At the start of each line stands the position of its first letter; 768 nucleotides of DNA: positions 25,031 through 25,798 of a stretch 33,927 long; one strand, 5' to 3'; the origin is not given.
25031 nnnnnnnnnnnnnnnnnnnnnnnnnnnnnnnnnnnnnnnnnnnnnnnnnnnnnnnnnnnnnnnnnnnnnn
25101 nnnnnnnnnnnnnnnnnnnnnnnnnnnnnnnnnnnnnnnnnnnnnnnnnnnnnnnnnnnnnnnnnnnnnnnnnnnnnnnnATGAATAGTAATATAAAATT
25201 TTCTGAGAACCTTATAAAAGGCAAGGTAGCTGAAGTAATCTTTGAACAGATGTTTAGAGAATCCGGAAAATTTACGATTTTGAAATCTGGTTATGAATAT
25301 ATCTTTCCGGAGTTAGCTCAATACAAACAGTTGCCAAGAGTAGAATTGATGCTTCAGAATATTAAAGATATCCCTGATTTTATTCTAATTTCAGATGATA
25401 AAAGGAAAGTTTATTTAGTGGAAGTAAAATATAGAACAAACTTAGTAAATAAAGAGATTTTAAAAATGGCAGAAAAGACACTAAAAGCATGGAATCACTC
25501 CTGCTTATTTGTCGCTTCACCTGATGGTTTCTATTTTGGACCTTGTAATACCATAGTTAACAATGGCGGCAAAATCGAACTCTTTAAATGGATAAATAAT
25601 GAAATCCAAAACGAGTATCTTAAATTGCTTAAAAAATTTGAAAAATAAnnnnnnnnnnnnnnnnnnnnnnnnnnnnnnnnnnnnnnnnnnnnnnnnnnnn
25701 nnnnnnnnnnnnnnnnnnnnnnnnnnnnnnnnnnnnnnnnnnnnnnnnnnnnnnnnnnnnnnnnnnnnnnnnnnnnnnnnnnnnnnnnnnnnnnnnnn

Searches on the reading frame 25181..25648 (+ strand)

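Call 13: search_protein_families(library=ncbifam, proteins=[window:25181-25648:+], max_evalue=0.01)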
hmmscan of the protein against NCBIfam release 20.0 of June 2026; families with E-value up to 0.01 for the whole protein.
window:25181-25648:+ (155 aa): 0 families

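Call 14: search_protein_families(library=pfam, proteins=[window:25181-25648:+], max_evalue=0.01)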
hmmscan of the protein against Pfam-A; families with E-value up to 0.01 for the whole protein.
window:25181-25648:+ (155 aa): 2 families
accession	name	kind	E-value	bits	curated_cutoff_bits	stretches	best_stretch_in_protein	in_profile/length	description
PF06616.17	BsuBI_PstI_RE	-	0.00043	20.2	27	1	9-112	18-118/154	BsuBI/PstI restriction endonuclease domain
PF08722.17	Tn7_TnsA-like_N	-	0.0019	19.2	26.5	1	64-99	28-71/85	TnsA-like endonuclease N terminal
